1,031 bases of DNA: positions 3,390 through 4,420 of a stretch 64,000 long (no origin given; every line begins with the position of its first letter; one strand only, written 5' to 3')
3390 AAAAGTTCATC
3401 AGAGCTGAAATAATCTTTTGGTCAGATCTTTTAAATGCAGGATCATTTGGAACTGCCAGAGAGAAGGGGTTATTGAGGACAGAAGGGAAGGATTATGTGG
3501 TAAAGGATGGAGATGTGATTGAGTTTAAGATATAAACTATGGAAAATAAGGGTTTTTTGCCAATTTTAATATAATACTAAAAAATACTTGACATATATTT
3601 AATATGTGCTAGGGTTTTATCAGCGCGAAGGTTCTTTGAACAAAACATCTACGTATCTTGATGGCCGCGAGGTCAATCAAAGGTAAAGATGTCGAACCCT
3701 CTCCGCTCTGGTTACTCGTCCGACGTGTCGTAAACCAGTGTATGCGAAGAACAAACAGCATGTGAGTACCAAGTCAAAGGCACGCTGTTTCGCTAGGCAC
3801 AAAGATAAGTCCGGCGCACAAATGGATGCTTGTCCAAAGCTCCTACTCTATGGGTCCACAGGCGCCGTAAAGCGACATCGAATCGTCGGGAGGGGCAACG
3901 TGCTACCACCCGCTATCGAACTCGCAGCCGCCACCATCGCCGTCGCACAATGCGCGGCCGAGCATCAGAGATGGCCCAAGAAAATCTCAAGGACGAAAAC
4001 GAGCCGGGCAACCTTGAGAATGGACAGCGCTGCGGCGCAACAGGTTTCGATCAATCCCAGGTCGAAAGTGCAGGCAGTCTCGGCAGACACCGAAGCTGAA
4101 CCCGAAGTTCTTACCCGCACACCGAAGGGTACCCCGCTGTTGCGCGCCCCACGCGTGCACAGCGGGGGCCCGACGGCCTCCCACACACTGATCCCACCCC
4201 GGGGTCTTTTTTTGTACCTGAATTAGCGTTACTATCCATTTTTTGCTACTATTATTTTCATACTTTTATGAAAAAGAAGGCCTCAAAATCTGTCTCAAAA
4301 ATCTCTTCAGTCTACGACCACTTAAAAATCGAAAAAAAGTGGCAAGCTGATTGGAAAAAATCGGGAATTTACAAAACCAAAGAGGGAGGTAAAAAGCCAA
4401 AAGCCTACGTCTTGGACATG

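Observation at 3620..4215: Islands 1 and 2 are diverged, oppositely oriented paralogs that look more like structured RNAs than protein genes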

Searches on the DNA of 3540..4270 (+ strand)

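Call 12: search_rna_families(source=window, start=3540, end=4270, threshold=evalue, max_evalue=10)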
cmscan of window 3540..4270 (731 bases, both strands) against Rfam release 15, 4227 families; matches with E-value up to 10: 5.
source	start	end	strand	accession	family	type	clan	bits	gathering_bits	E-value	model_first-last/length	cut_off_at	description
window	4189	4216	-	RF02416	TCV_H4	Cis-reg;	-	16.1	50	7.5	1-51/51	no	Turnip crinkle virus 3'UTR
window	4000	4183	-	RF02103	DLEU1_1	Gene; lncRNA;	-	15.8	30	1.9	1-190/190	no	Deleted in lymphocytic leukemia 1 conserved region 1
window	4151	4268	-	RF02158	NPPA-AS1_3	Gene; lncRNA;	-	15.2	55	0.76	1-108/108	no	NPPA antisense RNA 1 conserved region 3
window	3791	3906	-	RF02174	SMAD5-AS1_2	Gene; lncRNA;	-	11.7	50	2.5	1-129/129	no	SMAD5 antisense RNA 1 conserved region 2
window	3840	3868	-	RF02914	DUF805b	Cis-reg;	CL00115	10.8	35.6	6.4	1-35/35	no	DUF805b RNA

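Call 54: search_dna_similar(query=window:3600-4230:+, collection=phages, mode=distant, max_evalue=0.01, max_rows=10)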
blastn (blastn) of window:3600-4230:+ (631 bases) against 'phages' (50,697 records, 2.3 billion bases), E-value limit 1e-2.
No match.

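Call 55: search_dna_similar(query=window:3600-4230:+, collection=plasmids, mode=distant, max_evalue=0.01, max_rows=10)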
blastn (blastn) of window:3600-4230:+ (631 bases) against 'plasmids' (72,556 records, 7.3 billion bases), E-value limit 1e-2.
No match.
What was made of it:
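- Tried and rejected: Island 1 DNA against the phage and plasmid collections gave no match (calls 54, 55).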

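Call 101: build_rna_model(alignment_id=A4)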
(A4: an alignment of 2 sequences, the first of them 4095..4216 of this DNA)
Model R2 built from alignment A4 (2 sequences, 123 columns); structure: RNAalifold consensus.
model positions 123; base pairs 19; branch points 1; effective number of sequences 1.29; information 0.589 bits per position. Calibrated on 0.2 Mb of random sequence (short: E-values are rough).
structure used (alignment columns):
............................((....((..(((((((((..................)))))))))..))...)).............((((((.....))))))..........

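Call 103: search_with_rna_model(model_id=R2, sources=[window, L003, L004, L007, L008, L009, L010, L011, L012, L014, L017, L019, L020, L023, L024, L025, L026, L027, L029, L035, L046, L067, L069, L071, L083, L084, L085, L086, L087, L088, L089, L090, L091, L092, L093, L094, L095, L163, L164, L165, L166, L167, L168, L169, L170, L171, L172, L173, L174, L175, L176, L177], max_evalue=1)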
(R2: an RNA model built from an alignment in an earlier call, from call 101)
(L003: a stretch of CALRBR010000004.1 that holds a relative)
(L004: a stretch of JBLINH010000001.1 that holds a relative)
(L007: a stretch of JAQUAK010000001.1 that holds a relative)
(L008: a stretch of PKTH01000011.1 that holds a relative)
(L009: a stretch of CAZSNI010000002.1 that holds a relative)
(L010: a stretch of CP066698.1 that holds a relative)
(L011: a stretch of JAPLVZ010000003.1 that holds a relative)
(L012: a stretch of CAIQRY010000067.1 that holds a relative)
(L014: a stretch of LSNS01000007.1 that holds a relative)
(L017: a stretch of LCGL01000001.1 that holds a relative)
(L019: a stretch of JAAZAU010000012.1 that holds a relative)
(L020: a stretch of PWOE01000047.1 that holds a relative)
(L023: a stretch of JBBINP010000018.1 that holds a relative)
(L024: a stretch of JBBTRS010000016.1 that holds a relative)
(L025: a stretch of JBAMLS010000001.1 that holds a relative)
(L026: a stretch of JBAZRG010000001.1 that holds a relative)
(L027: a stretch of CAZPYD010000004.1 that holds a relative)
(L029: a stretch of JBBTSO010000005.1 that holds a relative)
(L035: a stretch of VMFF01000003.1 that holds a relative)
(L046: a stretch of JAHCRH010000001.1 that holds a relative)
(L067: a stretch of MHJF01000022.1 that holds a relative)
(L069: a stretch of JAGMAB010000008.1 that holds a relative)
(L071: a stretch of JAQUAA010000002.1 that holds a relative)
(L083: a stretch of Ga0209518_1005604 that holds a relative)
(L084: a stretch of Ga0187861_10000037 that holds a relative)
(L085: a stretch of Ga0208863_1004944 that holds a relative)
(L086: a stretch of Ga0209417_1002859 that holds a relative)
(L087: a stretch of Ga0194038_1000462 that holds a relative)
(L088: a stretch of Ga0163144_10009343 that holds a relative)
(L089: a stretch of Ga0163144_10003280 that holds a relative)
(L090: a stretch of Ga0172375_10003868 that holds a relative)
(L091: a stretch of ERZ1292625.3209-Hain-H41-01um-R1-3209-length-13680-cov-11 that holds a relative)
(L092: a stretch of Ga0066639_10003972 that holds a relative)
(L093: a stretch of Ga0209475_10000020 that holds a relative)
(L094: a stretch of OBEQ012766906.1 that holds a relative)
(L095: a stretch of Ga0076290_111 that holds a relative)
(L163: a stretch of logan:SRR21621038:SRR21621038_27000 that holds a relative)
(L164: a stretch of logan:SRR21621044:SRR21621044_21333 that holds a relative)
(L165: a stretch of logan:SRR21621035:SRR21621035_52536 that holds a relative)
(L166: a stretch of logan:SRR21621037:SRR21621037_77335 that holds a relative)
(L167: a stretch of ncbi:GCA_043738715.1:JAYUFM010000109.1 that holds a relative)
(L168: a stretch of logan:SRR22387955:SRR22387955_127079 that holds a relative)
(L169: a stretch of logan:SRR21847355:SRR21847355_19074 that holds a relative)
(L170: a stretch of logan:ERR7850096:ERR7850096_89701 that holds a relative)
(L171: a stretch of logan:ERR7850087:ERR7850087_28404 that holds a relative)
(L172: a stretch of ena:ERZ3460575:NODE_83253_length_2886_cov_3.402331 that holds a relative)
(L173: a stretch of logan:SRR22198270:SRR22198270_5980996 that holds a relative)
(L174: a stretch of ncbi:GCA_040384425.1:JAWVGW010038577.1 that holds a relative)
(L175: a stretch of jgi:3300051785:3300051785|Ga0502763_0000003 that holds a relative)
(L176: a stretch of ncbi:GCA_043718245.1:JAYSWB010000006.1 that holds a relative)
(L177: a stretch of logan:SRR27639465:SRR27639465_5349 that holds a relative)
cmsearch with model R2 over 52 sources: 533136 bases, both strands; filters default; matches with E-value up to 1: 3.
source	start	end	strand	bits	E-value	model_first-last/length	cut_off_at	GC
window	4095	4216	+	141.8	7e-32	1-123/123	no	0.66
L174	1180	1293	+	128.3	1.4e-28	1-123/123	no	0.62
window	32468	32579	-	16.3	0.34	1-123/123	no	0.39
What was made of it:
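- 4113..4215 (+): Island 1 conserved 3' module: hairpin 4132-4167 with a C-rich apical loop, C/A-rich linker, and intrinsic terminator 4190-4206 plus T-run 4207-4213. Covariance model R2 finds only these two copies (call 103).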

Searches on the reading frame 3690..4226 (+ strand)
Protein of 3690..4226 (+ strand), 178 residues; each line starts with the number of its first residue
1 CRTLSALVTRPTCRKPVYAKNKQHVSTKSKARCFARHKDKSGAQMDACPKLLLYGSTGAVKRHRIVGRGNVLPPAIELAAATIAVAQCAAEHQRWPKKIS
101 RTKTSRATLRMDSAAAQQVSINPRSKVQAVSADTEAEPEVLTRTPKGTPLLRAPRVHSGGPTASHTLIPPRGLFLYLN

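Call 42: search_protein_families(library=pfam, max_evalue=1, proteins=[window:3690-4226:+])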
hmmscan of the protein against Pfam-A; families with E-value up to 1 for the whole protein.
window:3690-4226:+ (178 aa): 0 families

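Call 43: search_protein_families(library=phrogs, max_evalue=1, proteins=[window:3690-4226:+])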
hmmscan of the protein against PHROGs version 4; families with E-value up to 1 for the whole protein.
window:3690-4226:+ (178 aa): 0 families

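Call 61: search_protein_representatives(protein=window:3690-4226:+)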
Query: 178 residues. Proteins with E-value up to 0.001 (for the whole library): 1; up to 1e-10: 0; up to 1e-30: 0. The best 1 are listed.
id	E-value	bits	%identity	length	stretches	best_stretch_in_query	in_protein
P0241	2.3e-04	37.7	36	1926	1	26-61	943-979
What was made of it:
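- On Protein-coding gene: Only one marginal hit (E = 2e-4, 36 aa) appears among 1.84 billion proteins (call 61).
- There are no Pfam or PHROG hits or homologs (calls 42, 43, 61).
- Tried and rejected: The 178-aa frame against 1.84 billion proteins gave one marginal 36-aa hit, judged to be chance (call 61).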
